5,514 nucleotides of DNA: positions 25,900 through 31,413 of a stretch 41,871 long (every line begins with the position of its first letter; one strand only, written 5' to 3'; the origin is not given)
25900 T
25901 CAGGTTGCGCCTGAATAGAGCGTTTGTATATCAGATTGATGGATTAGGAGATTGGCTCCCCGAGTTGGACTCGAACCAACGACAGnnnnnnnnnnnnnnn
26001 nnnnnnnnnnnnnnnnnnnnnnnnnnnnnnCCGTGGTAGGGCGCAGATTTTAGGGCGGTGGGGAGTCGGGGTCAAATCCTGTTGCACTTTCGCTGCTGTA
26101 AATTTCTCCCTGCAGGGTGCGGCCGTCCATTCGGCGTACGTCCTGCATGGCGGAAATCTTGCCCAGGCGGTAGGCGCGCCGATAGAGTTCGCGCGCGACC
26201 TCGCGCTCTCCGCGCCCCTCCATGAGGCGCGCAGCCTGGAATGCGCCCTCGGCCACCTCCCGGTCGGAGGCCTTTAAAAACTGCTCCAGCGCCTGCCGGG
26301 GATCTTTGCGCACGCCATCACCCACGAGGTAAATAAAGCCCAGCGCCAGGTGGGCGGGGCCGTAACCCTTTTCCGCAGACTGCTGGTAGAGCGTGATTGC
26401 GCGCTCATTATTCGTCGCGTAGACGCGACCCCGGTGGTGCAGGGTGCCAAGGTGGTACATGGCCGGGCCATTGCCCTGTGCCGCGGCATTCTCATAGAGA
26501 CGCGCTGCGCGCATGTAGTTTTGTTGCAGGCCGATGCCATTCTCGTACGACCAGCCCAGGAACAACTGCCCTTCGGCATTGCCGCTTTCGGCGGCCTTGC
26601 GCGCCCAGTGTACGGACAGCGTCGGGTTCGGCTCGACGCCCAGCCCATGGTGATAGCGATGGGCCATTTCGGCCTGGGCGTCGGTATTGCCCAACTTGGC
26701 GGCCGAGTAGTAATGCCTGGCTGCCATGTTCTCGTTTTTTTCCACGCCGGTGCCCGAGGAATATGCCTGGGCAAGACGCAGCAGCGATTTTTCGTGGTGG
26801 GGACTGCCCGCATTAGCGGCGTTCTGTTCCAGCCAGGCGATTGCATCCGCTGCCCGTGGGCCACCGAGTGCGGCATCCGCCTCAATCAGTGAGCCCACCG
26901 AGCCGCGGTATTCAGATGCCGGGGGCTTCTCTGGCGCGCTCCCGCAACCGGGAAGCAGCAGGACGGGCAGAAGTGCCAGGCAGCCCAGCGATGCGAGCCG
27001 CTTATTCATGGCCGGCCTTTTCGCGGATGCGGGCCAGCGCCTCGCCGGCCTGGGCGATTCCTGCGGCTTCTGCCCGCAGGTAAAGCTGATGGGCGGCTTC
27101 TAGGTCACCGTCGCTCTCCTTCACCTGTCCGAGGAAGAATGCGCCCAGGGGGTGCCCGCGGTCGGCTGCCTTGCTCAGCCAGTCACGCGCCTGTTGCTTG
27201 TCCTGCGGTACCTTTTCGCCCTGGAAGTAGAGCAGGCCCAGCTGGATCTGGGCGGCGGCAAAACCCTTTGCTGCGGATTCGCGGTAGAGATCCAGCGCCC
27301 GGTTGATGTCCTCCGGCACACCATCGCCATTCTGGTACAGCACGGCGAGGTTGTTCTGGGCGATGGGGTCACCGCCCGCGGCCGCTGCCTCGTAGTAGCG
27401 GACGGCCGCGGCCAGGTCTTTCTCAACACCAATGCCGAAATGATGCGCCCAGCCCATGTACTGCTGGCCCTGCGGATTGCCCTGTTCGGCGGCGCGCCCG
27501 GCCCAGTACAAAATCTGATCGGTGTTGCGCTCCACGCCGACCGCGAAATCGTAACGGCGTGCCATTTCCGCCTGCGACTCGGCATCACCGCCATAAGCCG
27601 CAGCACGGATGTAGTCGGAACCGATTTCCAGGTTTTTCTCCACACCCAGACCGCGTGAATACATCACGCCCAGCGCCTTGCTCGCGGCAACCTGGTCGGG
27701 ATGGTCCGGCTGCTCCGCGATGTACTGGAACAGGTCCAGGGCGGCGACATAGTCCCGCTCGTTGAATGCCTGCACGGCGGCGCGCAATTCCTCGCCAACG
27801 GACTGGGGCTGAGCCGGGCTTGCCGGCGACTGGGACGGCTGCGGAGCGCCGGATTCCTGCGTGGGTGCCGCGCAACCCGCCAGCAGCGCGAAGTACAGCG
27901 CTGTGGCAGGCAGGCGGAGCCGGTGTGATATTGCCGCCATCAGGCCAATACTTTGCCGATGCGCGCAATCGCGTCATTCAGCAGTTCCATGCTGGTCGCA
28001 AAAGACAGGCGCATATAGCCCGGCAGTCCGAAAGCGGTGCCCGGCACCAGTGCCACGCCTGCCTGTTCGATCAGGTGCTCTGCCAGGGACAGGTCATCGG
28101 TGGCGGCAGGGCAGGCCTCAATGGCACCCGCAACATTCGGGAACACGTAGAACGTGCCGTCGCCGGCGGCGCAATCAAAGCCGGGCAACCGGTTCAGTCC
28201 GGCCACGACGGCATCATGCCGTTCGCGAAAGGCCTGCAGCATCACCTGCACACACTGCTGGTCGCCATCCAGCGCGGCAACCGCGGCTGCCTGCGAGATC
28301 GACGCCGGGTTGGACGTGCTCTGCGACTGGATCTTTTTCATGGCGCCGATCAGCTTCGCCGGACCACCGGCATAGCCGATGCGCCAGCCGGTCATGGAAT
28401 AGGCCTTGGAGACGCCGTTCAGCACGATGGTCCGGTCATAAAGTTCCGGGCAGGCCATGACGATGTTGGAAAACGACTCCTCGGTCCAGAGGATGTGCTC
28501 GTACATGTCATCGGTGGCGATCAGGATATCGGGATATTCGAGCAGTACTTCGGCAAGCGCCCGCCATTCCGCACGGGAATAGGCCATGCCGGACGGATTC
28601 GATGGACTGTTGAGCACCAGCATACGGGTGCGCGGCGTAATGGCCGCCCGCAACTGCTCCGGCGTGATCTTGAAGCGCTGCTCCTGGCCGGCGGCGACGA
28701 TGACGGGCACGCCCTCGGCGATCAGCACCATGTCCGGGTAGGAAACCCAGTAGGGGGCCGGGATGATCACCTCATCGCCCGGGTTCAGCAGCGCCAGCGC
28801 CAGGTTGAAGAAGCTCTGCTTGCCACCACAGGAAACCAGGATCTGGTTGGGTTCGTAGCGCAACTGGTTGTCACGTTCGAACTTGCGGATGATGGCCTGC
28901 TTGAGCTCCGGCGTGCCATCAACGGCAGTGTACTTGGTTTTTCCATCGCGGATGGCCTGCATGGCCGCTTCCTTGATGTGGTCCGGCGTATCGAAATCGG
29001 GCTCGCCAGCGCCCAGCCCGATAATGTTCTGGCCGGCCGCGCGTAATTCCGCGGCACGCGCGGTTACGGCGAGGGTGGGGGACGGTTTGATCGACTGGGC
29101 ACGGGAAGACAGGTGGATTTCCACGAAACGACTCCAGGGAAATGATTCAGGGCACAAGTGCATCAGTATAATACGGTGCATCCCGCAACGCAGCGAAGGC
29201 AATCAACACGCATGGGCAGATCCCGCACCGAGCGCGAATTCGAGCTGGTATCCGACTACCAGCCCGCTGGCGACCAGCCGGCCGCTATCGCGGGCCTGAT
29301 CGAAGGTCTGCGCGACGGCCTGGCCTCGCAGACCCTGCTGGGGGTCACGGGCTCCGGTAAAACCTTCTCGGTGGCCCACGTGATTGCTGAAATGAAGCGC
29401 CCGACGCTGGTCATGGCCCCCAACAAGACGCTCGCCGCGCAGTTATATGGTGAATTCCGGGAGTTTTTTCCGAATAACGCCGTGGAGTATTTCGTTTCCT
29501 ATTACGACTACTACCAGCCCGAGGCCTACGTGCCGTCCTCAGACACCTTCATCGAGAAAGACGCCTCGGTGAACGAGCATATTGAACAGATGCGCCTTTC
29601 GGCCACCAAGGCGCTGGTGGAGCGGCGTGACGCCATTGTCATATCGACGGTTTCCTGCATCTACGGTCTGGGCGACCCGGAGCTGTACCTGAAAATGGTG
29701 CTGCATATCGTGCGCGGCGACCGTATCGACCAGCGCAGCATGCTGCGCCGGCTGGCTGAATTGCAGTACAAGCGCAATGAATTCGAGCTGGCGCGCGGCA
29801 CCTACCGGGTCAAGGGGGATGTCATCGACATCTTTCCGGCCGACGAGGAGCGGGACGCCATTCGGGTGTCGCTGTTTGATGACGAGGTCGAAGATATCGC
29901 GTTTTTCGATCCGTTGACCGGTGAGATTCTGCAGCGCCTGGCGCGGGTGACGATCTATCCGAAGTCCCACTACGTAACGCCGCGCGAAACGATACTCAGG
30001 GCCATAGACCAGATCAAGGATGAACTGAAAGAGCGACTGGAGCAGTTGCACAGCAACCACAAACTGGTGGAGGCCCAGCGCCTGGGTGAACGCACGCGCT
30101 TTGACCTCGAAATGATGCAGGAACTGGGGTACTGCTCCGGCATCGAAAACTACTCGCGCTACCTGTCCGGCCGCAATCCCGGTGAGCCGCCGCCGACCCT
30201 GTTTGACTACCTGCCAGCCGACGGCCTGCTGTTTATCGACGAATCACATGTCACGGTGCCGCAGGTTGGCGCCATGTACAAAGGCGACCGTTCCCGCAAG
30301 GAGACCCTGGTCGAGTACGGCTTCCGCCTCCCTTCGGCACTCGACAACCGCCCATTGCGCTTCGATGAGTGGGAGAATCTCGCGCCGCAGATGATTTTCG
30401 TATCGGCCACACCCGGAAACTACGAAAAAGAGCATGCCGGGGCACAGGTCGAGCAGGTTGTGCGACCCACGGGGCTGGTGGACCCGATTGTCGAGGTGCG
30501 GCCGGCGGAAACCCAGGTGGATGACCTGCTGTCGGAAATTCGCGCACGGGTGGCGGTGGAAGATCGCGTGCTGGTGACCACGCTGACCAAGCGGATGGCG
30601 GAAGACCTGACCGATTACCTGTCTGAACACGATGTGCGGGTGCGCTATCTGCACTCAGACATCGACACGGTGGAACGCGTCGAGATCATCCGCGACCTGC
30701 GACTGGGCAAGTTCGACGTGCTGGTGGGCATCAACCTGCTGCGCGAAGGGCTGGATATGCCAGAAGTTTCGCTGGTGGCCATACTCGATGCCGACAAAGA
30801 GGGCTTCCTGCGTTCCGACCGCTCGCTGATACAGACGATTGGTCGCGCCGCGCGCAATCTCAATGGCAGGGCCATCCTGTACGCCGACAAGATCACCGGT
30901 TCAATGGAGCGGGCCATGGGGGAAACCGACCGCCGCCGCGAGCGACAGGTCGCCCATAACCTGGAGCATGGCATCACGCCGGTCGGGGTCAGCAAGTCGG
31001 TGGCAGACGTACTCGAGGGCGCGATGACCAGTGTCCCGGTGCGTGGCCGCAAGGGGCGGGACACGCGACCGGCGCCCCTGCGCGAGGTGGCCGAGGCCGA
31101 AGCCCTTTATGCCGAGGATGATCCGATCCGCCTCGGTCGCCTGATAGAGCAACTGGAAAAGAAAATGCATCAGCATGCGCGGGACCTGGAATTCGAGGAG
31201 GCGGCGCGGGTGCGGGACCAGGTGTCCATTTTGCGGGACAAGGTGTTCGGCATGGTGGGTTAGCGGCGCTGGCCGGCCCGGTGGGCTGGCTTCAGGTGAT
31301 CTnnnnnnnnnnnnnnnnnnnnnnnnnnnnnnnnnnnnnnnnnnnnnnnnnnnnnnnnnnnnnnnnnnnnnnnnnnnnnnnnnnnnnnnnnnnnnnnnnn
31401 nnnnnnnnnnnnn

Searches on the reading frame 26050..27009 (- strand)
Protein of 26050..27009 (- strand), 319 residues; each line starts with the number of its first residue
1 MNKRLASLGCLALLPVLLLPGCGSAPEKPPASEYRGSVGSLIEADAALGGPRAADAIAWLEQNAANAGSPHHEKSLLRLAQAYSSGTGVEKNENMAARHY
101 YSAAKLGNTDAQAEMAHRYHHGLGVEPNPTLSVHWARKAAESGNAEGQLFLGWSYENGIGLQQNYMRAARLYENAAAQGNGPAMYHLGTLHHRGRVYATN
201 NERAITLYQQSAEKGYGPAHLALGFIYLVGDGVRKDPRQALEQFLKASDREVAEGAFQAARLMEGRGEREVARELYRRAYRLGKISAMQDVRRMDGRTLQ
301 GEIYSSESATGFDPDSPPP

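Call 53: search_protein_families(library=pfam, proteins=[window:26050-27009:-], max_evalue=0.00001)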
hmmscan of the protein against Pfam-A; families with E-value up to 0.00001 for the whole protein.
window:26050-27009:- (319 aa): 1 family
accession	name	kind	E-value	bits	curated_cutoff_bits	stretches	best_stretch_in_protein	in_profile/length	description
PF08238.18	Sel1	-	3.2e-37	126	30.7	3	110-144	2-36/36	Sel1 repeat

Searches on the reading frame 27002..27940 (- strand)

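Call 53: search_protein_families(library=pfam, proteins=[window:27002-27940:-], max_evalue=0.00001)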
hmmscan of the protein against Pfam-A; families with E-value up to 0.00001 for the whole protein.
window:27002-27940:- (312 aa): 1 family
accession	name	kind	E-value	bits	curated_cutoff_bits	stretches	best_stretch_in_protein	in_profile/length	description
PF08238.18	Sel1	-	1.4e-35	120.9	30.7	3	228-263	1-36/36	Sel1 repeat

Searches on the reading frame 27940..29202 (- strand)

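Call 53: search_protein_families(library=pfam, proteins=[window:27940-29202:-], max_evalue=0.00001)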
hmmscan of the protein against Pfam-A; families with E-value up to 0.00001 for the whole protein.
window:27940-29202:- (420 aa): 3 families
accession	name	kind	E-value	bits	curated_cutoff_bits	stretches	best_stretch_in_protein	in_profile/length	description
PF00155.27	Aminotran_1_2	-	3.2e-76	257.3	19.7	1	59-415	2-361/361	Aminotransferase class I and II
PF12897.13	Asp_aminotransf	-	1.6e-07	30.9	27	1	194-325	176-309/421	Aspartate amino-transferase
PF01041.23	DegT_DnrJ_EryC1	-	4.2e-06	26.7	19.8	1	126-196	48-117/360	DegT/DnrJ/EryC1/StrS aminotransferase family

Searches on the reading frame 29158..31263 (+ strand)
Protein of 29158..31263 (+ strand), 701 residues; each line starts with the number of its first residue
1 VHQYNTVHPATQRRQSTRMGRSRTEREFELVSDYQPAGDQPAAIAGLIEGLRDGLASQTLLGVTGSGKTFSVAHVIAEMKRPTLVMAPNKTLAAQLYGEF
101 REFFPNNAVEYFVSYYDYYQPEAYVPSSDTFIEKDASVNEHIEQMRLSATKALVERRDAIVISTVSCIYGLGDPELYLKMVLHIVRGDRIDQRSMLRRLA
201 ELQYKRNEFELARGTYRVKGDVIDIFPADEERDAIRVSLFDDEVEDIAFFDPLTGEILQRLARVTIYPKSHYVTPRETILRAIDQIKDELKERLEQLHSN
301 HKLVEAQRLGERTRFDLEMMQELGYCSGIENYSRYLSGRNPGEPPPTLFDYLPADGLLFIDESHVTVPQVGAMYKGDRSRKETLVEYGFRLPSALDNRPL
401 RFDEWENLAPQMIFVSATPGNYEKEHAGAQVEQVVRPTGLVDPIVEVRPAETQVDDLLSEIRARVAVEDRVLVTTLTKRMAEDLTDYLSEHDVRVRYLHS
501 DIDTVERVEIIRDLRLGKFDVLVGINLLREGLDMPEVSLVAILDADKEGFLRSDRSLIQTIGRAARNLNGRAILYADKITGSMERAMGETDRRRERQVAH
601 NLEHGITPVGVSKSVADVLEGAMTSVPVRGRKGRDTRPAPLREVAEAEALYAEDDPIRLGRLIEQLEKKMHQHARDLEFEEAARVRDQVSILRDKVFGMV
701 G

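Call 53: search_protein_families(library=pfam, proteins=[window:29158-31263:+], max_evalue=0.00001)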
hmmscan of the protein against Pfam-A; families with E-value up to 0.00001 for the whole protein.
window:29158-31263:+ (701 aa): 6 families
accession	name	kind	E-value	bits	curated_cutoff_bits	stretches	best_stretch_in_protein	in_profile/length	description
PF17757.6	UvrB_inter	-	1.7e-32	111.8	22.9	1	182-272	1-91/91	UvrB interaction domain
PF00271.37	Helicase_C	-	9.1e-20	71.4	23.5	1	457-567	6-109/110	Helicase conserved C-terminal domain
PF12344.14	UvrB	-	2e-19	69.6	27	1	574-615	1-42/43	Ultra-violet resistance protein B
PF02151.25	UVR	-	1.8e-10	40.7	21.5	1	661-690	2-31/36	UvrB/uvrC motif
PF04851.21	ResIII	-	5.5e-09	36.6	22.5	1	38-110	6-83/164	Type III restriction enzyme, res subunit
PF00270.35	DEAD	-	5.9e-06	26.6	26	0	59-109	18-76/167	DEAD/DEAH box helicase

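Call 54: find_related_loci(query=window:29158-31263:+, collection=genome_contigs, flank=500)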
Query window:29158-31263:+ (701 aa) in genome_contigs; peptide patterns used: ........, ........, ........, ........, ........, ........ (x = any residue, [..] = any of these).
600 stretches matched a pattern (row limit reached: there are more); 600 encode a relative of the query (tblastn E <= 1e-3); the best 80 are kept; 80 distinct loci.
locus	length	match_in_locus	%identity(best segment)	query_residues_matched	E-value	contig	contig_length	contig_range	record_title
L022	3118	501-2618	72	1-697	0e+0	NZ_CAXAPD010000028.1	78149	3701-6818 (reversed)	Pseudomonas sp. RL_5y_Pfl2_73 isolate PseudoSSchier:73 RL_5y_Pfl2_73_NODE_28_length_78149_cov_18.275679, whole genome sh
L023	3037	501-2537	74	9-697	0e+0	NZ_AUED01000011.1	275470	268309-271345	Pseudomonas vranovensis DSM 16006 H621DRAFT_scaffold00008.8_C, whole genome shotgun sequence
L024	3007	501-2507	75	27-699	0e+0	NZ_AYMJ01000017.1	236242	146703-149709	Pseudomonas sp. H1h Contig17, whole genome shotgun sequence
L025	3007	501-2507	74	27-699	0e+0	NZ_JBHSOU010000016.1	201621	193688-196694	Pseudomonas sp. GCM10022186 strain CGMCC 1.18516 velvet_auto_105_16, whole genome shotgun sequence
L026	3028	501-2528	73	17-697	0e+0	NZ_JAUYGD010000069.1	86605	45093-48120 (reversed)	MAG: Pseudomonas sp. isolate C24_concoct.bin.103_sub C24_k141_527417, whole genome shotgun sequence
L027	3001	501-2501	73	25-699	0e+0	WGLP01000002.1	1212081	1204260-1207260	MAG: Gammaproteobacteria bacterium isolate RI_92 c_000000006199, whole genome shotgun sequence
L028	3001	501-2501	74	27-697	0e+0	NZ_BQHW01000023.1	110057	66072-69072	Pseudomonas ceruminis strain BML-PP028 sequence023, whole genome shotgun sequence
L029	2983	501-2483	74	26-693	0e+0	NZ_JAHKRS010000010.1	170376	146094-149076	Pseudomaricurvus albidus strain HHU G3-2 NODE_10_length_170376_cov_39.640785, whole genome shotgun sequence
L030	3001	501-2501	74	27-697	0e+0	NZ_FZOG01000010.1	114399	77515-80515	Pseudomonas segetis strain CIP 108523, whole genome shotgun sequence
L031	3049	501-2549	73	15-697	0e+0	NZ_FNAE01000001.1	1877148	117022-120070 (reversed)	Ectopseudomonas alcaliphila strain JCM 10630, whole genome shotgun sequence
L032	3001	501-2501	73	28-699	0e+0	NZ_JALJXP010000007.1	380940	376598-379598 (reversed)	Pseudomonas nitroreducens strain 381H Ga0456389_07, whole genome shotgun sequence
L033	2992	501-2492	73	28-697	0e+0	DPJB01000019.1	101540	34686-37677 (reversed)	MAG TPA_asm: Moraxellaceae bacterium isolate UBA8513 contig_30615, whole genome shotgun sequence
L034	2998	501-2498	72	26-701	0e+0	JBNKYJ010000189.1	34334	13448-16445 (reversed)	MAG: Sedimenticolaceae bacterium isolate D1D2.bin.26.orig k141_439181, whole genome shotgun sequence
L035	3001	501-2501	73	27-697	0e+0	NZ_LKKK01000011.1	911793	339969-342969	Pseudomonas sp. TTU2014-080ASC scaffold_2, whole genome shotgun sequence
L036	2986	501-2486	74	27-697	0e+0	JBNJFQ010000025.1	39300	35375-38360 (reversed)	MAG: Pseudomonadota bacterium isolate Y22_60dBSe2.bin.35 NODE_831_length_39300_cov_248.774547, whole genome shotgun sequ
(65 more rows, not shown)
